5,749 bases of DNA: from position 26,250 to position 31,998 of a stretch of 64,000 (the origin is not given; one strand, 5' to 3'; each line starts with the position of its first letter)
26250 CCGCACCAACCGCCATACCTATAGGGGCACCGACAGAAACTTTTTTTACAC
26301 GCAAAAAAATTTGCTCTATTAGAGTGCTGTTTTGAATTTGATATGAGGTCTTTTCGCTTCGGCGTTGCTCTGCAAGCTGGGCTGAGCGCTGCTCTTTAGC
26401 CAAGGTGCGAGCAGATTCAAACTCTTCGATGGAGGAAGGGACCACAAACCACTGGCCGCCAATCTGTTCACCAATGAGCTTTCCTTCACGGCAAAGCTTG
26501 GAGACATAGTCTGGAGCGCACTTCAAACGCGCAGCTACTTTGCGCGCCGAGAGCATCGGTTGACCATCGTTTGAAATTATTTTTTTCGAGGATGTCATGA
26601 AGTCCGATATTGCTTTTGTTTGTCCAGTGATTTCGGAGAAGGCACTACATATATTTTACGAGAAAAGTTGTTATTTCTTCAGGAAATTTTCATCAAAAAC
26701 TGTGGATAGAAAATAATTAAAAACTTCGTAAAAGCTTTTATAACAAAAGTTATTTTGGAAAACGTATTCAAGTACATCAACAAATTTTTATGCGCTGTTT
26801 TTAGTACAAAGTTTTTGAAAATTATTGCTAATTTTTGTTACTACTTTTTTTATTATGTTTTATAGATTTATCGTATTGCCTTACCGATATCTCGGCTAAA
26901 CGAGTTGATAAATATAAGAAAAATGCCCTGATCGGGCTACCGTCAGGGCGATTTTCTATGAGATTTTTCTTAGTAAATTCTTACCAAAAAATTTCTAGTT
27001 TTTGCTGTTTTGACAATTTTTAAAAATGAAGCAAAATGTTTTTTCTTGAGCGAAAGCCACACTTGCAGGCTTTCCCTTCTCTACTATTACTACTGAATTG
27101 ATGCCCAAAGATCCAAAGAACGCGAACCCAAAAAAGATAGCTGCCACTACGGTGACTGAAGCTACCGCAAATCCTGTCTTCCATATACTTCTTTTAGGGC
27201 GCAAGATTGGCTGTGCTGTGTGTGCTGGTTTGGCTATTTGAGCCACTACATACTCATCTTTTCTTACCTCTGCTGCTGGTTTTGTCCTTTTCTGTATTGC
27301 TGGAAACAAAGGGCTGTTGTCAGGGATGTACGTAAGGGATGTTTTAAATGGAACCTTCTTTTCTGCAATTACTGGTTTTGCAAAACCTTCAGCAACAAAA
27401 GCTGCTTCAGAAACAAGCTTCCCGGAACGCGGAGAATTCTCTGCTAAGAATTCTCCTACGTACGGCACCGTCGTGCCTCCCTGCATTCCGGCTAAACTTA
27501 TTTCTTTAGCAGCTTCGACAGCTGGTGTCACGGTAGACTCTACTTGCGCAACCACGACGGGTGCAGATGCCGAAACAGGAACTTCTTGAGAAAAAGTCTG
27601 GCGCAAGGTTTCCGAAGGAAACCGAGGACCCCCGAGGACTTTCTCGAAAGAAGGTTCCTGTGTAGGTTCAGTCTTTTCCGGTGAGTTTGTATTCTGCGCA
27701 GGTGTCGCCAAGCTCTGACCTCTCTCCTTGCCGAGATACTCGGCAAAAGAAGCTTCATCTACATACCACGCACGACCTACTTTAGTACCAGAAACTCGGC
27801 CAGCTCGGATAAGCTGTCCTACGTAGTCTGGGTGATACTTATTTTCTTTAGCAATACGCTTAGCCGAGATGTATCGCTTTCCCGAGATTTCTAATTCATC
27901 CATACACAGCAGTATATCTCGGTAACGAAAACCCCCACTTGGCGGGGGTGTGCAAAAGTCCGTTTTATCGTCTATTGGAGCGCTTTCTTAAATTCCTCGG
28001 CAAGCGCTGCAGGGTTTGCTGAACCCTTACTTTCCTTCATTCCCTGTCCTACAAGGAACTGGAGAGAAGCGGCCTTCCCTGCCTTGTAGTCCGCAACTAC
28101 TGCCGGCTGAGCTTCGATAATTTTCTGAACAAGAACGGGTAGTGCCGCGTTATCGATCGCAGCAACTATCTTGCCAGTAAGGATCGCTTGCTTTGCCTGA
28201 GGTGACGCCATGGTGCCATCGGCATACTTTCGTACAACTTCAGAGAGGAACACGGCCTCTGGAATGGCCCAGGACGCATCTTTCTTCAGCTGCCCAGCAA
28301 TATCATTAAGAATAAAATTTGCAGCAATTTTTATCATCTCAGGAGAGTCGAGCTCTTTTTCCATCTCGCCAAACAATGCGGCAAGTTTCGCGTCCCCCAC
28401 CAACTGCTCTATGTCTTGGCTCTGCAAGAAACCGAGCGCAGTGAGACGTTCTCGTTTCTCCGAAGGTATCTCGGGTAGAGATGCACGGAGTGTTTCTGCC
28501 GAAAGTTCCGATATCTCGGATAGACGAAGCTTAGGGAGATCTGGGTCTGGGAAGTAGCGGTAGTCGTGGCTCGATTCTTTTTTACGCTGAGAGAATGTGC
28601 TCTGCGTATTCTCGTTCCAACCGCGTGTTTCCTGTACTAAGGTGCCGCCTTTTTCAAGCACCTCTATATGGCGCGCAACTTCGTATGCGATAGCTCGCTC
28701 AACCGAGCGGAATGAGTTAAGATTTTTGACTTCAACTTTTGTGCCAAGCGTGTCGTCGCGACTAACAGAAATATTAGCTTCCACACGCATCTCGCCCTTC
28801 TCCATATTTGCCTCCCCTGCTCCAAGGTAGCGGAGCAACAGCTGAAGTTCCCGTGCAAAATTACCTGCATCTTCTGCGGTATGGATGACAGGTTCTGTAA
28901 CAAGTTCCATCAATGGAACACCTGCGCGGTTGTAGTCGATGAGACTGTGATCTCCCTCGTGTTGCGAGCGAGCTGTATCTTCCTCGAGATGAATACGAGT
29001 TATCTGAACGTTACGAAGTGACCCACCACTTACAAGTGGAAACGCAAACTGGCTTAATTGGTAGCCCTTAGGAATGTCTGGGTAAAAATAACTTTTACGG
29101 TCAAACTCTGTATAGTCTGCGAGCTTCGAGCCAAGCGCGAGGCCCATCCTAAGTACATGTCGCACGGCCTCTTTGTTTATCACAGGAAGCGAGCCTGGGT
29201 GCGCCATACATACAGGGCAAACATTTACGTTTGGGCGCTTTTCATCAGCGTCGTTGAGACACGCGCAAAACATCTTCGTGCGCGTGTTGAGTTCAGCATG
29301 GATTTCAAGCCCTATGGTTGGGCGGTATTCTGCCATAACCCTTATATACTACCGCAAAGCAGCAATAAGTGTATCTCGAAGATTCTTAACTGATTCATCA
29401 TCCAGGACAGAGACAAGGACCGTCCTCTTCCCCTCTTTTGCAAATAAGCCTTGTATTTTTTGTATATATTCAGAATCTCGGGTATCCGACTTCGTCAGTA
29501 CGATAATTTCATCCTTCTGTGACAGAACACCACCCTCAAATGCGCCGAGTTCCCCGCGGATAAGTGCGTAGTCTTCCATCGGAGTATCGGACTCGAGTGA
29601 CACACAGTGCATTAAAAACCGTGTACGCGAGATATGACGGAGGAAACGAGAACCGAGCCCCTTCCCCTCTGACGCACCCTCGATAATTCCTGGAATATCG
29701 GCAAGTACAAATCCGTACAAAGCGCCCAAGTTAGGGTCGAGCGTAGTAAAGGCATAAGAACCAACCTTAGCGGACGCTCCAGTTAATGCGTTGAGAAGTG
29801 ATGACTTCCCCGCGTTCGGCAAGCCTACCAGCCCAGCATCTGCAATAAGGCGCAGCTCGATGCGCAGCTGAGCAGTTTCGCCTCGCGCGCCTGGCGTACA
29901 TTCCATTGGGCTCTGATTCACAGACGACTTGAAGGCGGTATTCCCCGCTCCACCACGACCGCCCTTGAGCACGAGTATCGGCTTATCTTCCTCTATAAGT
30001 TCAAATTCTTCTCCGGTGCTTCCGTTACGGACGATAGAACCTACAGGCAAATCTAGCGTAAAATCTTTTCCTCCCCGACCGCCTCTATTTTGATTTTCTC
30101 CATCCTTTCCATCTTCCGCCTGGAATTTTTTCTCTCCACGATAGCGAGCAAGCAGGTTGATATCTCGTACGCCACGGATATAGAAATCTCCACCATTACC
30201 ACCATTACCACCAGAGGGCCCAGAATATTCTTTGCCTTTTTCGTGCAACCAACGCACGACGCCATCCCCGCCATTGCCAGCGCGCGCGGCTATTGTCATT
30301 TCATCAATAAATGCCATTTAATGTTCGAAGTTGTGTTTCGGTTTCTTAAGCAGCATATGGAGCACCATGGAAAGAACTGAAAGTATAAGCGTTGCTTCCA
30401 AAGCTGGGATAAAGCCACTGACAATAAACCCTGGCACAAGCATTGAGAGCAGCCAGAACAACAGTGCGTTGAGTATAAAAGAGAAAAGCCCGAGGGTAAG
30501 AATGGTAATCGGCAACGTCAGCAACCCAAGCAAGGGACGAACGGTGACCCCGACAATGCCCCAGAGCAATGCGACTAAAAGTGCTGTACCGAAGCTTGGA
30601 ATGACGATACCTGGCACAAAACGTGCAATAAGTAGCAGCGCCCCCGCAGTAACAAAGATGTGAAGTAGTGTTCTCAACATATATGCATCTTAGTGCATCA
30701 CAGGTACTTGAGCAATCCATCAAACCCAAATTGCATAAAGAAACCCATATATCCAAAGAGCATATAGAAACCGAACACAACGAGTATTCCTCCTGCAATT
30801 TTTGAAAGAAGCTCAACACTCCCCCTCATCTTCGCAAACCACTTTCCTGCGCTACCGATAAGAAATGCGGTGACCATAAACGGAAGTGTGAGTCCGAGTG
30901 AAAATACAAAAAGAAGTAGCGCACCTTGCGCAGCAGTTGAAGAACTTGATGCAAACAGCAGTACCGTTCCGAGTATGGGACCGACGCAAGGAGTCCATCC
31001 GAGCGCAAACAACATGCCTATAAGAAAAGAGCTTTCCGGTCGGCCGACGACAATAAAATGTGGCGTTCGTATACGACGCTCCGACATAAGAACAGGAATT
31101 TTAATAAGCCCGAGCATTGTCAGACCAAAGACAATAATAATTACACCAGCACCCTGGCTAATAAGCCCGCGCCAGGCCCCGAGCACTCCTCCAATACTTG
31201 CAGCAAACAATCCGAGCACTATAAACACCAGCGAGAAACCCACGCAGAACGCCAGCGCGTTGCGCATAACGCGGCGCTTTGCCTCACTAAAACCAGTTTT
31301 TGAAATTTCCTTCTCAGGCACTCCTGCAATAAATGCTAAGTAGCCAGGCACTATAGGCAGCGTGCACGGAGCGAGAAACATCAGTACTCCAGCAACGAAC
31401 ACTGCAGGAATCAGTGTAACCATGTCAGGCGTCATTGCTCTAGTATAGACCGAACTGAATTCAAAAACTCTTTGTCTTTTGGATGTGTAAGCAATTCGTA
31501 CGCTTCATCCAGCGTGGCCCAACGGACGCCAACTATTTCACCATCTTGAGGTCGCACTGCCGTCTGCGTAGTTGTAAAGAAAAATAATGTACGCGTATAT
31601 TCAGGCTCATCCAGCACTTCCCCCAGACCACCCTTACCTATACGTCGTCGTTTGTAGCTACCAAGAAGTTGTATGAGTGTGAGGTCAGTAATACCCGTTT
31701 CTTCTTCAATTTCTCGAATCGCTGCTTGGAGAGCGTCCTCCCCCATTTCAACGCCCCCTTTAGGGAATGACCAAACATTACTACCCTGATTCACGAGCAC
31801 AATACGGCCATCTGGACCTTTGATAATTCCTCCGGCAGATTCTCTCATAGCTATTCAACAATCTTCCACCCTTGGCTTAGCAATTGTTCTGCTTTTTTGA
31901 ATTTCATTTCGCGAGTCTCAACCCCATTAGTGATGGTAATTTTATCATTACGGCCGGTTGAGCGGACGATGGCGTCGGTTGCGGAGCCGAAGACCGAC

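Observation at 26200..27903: Excisionase-like HTH module fused through a TM helix to a giant extracellular adhesin, duplicated in the adjacent small membrane protein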

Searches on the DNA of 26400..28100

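Call 48: search_rna_families(source=window, start=26400, end=28100, threshold=evalue, max_evalue=1)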
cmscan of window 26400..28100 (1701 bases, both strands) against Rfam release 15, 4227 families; matches with E-value up to 1: 3.
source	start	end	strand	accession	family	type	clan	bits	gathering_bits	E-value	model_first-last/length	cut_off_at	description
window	26912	27021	-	RF02053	STnc430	Gene; sRNA;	-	24.4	47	0.42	1-162/162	no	Enterobacterial sRNA STnc430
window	27581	27807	+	RF01951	SOX2OT_exon1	Gene; lncRNA;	-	18.9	65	0.24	1-230/230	no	SOX2 overlapping transcript exon 1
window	27335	27403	-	RF02897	S808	Gene; sRNA;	-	15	76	0.75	1-255/255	no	Staphylococcus sRNA 808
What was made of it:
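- Tried and rejected: Rfam on 26400-28100 gave only chance-level hits (call 48).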

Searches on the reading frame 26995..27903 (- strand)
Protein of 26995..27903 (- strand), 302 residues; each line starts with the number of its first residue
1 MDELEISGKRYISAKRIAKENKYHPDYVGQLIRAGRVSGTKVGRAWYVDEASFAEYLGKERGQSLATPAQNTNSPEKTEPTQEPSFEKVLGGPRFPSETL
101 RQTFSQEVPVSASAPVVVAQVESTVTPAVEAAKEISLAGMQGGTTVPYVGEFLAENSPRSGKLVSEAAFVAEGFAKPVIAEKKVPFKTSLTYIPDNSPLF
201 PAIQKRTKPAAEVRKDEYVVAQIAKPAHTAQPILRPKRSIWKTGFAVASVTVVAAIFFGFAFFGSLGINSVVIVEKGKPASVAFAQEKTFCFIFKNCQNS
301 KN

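Call 6: search_protein_families(library=pfam, proteins=[window:26995-27903:-], max_evalue=1)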
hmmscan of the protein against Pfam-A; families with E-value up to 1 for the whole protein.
window:26995-27903:- (302 aa): 1 family
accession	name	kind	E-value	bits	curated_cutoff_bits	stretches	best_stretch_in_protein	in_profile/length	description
PF12728.13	HTH_17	-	0.0034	18.1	27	1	23-59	13-49/51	Helix-turn-helix domain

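Call 7: search_protein_families(library=ncbifam, proteins=[window:26995-27903:-], max_evalue=1)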
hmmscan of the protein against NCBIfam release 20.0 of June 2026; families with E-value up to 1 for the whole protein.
window:26995-27903:- (302 aa): 1 family
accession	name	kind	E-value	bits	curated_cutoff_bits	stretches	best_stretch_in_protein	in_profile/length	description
TIGR01764.1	excise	domain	0.074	13.4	28.8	1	24-57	14-47/49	excisionase family DNA-binding protein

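Call 11: find_homologous_proteins(query=window:26995-27903:-, max_evalue=0.001)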
Query window:26995-27903:- (302 aa): 279 proteins with E <= 0.001 among 2978 candidates; the best 120 are listed.
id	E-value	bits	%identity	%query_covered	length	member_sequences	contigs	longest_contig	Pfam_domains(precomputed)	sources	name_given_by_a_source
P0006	5.2e-192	655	100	100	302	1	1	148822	-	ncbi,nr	ncbi:helix-turn-helix domain-containing protein [Patescibacteria group bacterium]|nr:helix-turn-heli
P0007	9.2e-118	411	68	100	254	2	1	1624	-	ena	-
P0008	2.7e-100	354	63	99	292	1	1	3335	-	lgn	-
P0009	1.5e-91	325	60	100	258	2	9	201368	-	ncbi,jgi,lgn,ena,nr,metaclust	ncbi:hypothetical protein A2590_00080 [Candidatus Adlerbacteria bacterium RIFOXYD1_FULL_48_8]|nr:MAG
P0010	5.5e-90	320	58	99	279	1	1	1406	-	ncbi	-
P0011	9.7e-78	280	51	100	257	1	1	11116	-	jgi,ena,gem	-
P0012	3.6e-75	271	50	99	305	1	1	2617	-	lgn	-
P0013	2.3e-65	239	49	99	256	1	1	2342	-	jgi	jgi:hypothetical protein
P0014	7.2e-65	238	43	100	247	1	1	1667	-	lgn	-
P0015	1.0e-59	221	44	100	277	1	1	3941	-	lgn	-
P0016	5.5e-55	205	43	100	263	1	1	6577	-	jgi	jgi:hypothetical protein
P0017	4.2e-54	202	43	100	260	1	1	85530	-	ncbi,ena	-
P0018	1.1e-53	201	41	100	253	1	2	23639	-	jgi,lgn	-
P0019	5.3e-53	199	43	99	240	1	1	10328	-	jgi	jgi:hypothetical protein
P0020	7.1e-53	198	43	99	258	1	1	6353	-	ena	-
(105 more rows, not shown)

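Call 84: predict_structure(alignment_id=A6)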
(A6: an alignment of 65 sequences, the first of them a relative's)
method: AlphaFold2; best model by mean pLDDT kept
length: 302 residues; sequences in the alignment: 65
mean_pLDDT: 65.1   pTM: 0.29
mean pLDDT of the five models: 65.1, 64.0, 63.2, 61.5, 61.0
residues with pLDDT >= 90: 64; 70-90: 39; 50-70: 116; < 50: 83
segments of 3 or more residues with pLDDT < 50: 63-67, 69-74, 85-87, 91-93, 119-126, 128-142, 148-150, 159-165, 216-218
pLDDT, mean of each block of 10 residues (from residue 1): 79 95 96 96 94 90 51 47 49 50 51 52 46 46 46 48 47 53 57 65 58 49 52 68 92 96 78 78 64 64 53
secondary structure, 60 per line:
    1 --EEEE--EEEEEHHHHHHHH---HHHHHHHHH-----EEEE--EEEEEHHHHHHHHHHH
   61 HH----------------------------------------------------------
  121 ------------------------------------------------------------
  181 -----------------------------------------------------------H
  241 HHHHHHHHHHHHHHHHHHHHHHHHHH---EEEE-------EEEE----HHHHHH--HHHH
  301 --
elements in order: E3-6 E9-13 H14-21 H25-33 E39-42 E45-49 H50-62 H240-266 E270-273 E281-284 H289-294 H297-300
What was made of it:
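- The small paralogue has a 27-residue TM helix and looks like a stable anchor (call 84). The small paralogue has almost no ectodomain to anchor (call 84).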

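Call 86: search_protein_families(library=phrogs, proteins=[window:26995-27903:-], max_evalue=0.01)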
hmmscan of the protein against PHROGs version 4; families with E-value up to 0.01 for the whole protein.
window:26995-27903:- (302 aa): 2 families
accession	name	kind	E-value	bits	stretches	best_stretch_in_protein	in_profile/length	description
phrog_1840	-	integration and excision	8.7e-07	30.3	1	17-73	12-68/90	excisionase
phrog_66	-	integration and excision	0.0094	16.6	0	5-79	87-161/412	excisionase and transcriptional regulator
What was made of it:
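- Checked: Small protein: HTH_17 E=3.4e-3 (call 6) and PHROG excisionase E=8.7e-7 (call 86).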

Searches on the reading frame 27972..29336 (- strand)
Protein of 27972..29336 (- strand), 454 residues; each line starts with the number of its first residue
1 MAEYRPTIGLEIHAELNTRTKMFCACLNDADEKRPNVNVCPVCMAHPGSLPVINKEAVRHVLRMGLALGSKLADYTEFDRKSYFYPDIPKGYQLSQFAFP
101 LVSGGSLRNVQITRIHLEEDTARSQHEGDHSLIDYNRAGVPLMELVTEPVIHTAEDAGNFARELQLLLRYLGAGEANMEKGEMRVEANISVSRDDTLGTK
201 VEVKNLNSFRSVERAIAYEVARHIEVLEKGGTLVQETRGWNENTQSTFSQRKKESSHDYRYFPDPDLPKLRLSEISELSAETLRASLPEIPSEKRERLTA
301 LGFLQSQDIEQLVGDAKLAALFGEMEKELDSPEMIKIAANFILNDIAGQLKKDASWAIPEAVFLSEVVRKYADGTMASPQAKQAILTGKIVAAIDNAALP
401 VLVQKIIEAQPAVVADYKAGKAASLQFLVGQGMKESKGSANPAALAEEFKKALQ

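Call 6: search_protein_families(library=pfam, proteins=[window:27972-29336:-], max_evalue=1)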
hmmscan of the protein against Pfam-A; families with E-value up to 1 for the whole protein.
window:27972-29336:- (454 aa): 3 families
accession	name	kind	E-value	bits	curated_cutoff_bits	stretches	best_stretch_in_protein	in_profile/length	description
PF02934.20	GatB_N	-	1.2e-105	353.1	23.4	1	7-274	2-273/277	GatB/GatE catalytic domain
PF02637.23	GatB_Yqey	-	1.3e-16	61.3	27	1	336-453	14-148/148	GatB domain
PF19368.5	AraR_C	-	0.24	12.1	23.8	0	422-446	40-64/82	AraR C-terminal winged HTH domain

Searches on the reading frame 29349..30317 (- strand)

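Call 6: search_protein_families(library=pfam, proteins=[window:29349-30317:-], max_evalue=1)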
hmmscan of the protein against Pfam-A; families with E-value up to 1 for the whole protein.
window:29349-30317:- (322 aa): 7 families
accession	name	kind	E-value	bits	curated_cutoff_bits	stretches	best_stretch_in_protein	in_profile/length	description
PF01018.28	GTP1_OBG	-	1.5e-42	145.3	27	1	4-157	1-155/155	GTP1/OBG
PF01926.29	MMR_HSR1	-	7.5e-23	81.2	21.9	1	161-256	2-95/113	50S ribosome-binding GTPase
PF02421.24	FeoB_N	-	5.9e-09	36.1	27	1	162-211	4-57/156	Ferrous iron transport protein B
PF03193.22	RsgA_GTPase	-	0.00013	22.3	30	2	163-211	111-168/174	RsgA GTPase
PF00350.29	Dynamin_N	-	0.0012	19.4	27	1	163-183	3-23/168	Dynamin family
PF05111.17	Amelin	-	0.064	12.7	25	1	93-195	254-349/411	Ameloblastin precursor (Amelin)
PF06414.18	Zeta_toxin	-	0.31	10.9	22.3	0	109-135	12-38/199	Zeta toxin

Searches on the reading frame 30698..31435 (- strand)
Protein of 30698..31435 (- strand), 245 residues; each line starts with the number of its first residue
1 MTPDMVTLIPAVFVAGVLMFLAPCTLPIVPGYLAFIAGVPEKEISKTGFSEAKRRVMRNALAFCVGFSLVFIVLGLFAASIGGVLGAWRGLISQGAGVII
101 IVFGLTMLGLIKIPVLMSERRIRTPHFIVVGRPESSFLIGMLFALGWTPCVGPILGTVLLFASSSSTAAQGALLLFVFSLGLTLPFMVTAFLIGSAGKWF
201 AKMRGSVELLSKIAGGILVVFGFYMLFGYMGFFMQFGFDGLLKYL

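Call 6: search_protein_families(library=pfam, proteins=[window:30698-31435:-], max_evalue=1)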
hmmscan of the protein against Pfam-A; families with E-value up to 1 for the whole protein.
window:30698-31435:- (245 aa): 3 families
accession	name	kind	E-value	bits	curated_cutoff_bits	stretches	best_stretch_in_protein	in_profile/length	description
PF02683.22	DsbD_TM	-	1.4e-18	67.5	27.1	1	6-205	2-201/219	Cytochrome C biogenesis protein transmembrane domain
PF13386.12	DsbD_2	-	9.8e-10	39.1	24.9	1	52-224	29-199/199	Cytochrome C biogenesis protein transmembrane region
PF07332.16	Phage_holin_3_6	-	0.035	14.6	28.4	1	44-109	21-90/116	Putative Actinobacterial Holin-X, holin superfamily III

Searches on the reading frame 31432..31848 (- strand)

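Call 54: search_protein_families(library=pfam, proteins=[window:31432-31848:-], max_evalue=0.01)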
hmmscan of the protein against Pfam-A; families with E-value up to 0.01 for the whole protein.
window:31432-31848:- (138 aa): 2 families
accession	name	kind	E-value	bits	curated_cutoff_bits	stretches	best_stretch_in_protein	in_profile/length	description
PF00293.34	NUDIX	-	2.1e-24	86.5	21.1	1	3-129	4-131/134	NUDIX domain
PF14815.12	NUDIX_4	-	0.0024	18.1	35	0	24-57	25-55/113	NUDIX domain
